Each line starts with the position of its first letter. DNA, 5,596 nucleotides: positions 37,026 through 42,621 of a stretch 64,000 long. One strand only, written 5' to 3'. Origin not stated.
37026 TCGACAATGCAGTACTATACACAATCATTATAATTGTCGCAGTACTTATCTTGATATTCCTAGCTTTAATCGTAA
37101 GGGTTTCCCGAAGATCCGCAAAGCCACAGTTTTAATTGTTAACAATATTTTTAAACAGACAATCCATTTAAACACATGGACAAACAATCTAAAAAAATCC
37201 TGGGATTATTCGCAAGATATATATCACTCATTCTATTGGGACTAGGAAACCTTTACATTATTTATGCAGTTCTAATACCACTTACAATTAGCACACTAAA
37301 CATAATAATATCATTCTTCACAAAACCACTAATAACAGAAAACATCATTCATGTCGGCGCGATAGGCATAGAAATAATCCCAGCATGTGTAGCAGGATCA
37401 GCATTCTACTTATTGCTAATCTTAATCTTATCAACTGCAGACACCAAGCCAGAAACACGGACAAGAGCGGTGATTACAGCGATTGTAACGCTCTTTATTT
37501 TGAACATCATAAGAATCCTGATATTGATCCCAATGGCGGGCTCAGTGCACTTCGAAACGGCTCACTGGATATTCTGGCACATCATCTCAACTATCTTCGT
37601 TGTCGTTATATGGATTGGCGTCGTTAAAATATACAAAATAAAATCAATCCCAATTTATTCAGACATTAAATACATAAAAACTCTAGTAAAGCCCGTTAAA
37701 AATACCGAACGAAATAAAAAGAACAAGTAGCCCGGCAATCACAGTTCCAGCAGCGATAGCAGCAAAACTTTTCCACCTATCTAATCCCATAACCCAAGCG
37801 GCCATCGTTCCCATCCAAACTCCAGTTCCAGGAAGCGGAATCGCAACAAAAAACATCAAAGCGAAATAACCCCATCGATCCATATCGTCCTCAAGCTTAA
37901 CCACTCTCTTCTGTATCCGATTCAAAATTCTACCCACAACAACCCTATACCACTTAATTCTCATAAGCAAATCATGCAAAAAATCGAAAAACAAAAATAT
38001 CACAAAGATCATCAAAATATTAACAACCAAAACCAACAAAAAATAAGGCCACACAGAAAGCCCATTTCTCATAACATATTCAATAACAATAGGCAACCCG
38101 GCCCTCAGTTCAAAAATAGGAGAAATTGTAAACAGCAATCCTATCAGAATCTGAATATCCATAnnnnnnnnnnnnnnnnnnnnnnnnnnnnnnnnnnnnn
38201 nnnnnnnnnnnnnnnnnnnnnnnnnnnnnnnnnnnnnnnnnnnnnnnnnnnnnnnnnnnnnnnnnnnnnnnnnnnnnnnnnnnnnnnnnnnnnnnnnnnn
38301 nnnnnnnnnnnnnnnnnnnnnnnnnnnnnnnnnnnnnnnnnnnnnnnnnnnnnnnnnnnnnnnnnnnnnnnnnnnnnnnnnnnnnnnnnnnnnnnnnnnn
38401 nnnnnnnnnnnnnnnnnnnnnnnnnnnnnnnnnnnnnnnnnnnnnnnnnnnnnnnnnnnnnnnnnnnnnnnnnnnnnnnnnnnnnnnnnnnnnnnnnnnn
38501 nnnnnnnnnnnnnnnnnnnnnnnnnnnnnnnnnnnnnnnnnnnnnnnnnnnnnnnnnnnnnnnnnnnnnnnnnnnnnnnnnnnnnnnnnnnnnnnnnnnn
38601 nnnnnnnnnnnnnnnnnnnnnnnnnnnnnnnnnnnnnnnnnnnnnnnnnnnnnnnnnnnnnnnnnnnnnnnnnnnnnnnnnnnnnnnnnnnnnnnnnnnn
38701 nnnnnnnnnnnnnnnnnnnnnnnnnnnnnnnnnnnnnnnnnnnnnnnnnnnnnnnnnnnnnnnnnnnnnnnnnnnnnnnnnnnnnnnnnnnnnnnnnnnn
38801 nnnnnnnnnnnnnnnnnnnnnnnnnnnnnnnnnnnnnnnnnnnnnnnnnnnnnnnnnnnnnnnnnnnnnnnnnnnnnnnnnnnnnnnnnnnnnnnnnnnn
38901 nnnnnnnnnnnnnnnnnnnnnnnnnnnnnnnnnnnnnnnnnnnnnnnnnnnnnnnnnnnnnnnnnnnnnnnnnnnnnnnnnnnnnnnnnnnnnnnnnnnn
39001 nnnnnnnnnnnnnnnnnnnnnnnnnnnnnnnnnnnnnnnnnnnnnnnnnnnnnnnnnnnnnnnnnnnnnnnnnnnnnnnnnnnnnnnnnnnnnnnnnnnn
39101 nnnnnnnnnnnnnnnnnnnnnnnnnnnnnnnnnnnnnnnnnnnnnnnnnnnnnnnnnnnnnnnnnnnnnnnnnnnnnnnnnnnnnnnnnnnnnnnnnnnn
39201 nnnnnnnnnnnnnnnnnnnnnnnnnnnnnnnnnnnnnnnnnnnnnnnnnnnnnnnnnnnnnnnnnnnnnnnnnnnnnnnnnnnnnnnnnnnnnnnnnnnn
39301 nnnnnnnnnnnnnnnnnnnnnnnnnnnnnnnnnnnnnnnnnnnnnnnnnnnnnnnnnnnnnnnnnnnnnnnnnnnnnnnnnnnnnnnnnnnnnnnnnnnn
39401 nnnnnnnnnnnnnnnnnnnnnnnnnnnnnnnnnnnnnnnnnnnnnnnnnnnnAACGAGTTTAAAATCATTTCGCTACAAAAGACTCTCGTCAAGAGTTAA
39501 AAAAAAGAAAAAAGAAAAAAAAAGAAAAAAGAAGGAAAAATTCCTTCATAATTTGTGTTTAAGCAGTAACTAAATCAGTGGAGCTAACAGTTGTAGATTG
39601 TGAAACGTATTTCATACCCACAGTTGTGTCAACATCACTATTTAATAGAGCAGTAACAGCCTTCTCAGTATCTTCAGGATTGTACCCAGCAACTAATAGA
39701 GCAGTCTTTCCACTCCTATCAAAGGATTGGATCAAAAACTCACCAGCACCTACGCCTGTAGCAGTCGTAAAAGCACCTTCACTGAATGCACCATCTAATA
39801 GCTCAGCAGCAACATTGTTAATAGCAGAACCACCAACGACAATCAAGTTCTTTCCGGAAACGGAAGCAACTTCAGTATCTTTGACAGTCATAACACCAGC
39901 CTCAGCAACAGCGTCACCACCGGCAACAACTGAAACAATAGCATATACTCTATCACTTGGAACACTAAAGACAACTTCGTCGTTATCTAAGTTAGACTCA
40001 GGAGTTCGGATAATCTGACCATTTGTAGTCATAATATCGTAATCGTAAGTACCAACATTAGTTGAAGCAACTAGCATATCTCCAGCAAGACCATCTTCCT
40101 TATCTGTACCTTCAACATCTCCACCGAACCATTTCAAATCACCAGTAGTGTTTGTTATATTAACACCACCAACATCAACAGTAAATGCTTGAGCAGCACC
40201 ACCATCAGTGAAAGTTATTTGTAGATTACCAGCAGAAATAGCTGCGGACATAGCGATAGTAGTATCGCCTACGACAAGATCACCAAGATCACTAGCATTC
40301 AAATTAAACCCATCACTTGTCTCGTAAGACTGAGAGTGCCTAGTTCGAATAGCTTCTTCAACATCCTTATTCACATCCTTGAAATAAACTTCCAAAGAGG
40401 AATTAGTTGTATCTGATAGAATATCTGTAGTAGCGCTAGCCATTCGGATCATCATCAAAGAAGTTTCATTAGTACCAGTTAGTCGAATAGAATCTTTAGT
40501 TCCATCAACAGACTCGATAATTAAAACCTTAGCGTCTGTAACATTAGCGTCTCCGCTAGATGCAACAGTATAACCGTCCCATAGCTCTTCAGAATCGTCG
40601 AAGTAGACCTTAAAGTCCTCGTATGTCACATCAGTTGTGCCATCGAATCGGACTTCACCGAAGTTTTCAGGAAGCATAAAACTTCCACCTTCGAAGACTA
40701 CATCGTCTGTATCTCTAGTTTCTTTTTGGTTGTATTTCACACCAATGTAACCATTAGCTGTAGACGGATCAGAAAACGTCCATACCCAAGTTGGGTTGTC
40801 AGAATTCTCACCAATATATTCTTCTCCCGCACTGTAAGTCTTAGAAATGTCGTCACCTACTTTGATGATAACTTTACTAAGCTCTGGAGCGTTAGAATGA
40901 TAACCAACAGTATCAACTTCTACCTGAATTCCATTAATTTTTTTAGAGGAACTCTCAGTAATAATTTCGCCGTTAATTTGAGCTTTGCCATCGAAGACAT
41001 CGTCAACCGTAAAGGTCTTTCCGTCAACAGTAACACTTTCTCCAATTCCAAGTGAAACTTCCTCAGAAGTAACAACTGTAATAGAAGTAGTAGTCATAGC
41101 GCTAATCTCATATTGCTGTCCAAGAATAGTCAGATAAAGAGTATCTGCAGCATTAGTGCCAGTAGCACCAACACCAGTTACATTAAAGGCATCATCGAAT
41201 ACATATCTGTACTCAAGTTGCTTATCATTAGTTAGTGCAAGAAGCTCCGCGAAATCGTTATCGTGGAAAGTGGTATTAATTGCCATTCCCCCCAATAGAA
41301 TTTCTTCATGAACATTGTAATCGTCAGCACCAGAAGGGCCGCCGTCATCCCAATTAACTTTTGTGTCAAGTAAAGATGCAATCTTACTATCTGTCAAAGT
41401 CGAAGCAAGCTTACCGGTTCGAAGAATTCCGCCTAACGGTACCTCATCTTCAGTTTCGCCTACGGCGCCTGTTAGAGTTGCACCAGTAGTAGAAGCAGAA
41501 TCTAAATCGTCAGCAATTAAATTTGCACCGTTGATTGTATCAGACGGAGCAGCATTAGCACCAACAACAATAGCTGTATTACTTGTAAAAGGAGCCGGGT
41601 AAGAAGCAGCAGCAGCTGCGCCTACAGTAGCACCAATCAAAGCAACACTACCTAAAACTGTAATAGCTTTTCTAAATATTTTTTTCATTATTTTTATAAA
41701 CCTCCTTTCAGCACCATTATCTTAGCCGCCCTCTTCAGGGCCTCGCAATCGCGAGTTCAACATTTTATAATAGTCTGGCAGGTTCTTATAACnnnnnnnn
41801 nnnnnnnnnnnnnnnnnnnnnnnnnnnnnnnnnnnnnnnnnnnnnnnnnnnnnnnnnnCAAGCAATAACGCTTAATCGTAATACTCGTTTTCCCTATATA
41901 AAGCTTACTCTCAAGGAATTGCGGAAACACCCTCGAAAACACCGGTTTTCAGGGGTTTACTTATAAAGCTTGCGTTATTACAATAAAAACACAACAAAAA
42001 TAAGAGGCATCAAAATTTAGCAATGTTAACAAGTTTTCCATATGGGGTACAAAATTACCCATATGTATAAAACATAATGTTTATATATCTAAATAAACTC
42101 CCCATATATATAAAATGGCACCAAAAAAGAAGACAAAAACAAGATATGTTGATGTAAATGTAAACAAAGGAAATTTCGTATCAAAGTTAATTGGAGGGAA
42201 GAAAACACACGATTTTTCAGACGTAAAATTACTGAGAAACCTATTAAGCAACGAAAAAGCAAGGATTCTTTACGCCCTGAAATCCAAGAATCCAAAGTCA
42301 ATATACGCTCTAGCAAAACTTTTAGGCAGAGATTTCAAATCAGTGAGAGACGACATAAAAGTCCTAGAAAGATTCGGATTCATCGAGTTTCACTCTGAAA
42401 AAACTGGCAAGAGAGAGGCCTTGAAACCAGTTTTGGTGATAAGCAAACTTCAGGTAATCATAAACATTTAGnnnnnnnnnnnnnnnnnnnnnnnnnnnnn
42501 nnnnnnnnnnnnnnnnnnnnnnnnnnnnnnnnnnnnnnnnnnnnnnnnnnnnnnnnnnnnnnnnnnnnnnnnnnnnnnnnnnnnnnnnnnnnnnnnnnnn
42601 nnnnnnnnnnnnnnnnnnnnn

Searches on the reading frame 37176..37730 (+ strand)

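Call 8: search_protein_families(library=pfam, proteins=[window:37176-37730:+], max_evalue=0.01)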
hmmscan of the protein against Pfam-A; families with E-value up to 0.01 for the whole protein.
window:37176-37730:+ (184 aa): 1 family
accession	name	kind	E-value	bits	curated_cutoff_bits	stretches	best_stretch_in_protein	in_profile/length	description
PF09721.15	Exosortase_EpsH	-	0.00045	20.1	25.7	1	51-147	146-244/254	Transmembrane exosortase (Exosortase_EpsH)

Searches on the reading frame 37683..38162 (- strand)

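Call 74: search_protein_families(library=pfam, proteins=[window:37683-38162:-], max_evalue=0.01)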
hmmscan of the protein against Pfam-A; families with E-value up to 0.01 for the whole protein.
window:37683-38162:- (159 aa): 1 family
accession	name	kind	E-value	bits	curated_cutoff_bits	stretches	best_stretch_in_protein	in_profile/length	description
PF06695.16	Sm_multidrug_ex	-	1.6e-29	103.4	30.7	1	18-145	1-120/121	Putative small multi-drug export protein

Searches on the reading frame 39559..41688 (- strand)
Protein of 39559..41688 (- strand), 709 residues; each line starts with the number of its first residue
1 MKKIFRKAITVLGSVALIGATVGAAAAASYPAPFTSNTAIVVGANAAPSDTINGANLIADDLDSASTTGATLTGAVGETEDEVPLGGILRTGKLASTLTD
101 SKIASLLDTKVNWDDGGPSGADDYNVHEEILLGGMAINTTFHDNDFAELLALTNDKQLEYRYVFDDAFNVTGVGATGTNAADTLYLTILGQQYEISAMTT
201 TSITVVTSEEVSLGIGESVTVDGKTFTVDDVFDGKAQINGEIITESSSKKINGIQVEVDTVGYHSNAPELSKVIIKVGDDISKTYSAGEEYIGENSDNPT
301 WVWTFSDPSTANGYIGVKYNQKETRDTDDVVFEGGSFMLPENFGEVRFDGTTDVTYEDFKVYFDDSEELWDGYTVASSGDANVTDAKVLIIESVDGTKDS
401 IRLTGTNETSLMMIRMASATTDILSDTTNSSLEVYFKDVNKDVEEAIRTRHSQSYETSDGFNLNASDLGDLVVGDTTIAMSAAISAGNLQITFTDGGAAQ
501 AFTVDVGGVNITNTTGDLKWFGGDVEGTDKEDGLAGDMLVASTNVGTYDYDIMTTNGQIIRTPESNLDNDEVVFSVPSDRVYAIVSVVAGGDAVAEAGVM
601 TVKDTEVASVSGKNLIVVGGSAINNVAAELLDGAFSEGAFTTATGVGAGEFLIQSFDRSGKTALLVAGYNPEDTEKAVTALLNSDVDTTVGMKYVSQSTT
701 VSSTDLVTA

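Call 8: search_protein_families(library=pfam, proteins=[window:39559-41688:-], max_evalue=0.01)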
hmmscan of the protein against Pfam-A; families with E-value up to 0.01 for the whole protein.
window:39559-41688:- (709 aa): 1 family
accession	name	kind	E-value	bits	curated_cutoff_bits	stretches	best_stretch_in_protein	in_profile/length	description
PF05124.17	S_layer_C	-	1.7e-06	28.2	23.9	1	505-683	83-175/177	S-layer like family, outer domain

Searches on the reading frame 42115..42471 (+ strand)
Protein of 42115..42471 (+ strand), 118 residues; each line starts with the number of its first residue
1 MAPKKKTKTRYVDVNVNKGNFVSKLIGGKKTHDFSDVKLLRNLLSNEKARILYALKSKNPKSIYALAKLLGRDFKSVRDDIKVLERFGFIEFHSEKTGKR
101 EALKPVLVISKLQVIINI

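Call 74: search_protein_families(library=pfam, proteins=[window:42115-42471:+], max_evalue=0.01)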
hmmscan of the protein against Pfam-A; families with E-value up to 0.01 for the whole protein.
window:42115-42471:+ (118 aa): 3 families
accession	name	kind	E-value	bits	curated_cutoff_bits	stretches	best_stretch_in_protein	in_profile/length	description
PF25212.1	HVO_A0114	-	8.5e-18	64.4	27.6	1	31-99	7-75/84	HVO_A0114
PF08279.18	HTH_11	-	0.0013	19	25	1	50-94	4-48/55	HTH domain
PF01047.28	MarR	-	0.0059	16.9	24.6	1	44-100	1-57/59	MarR family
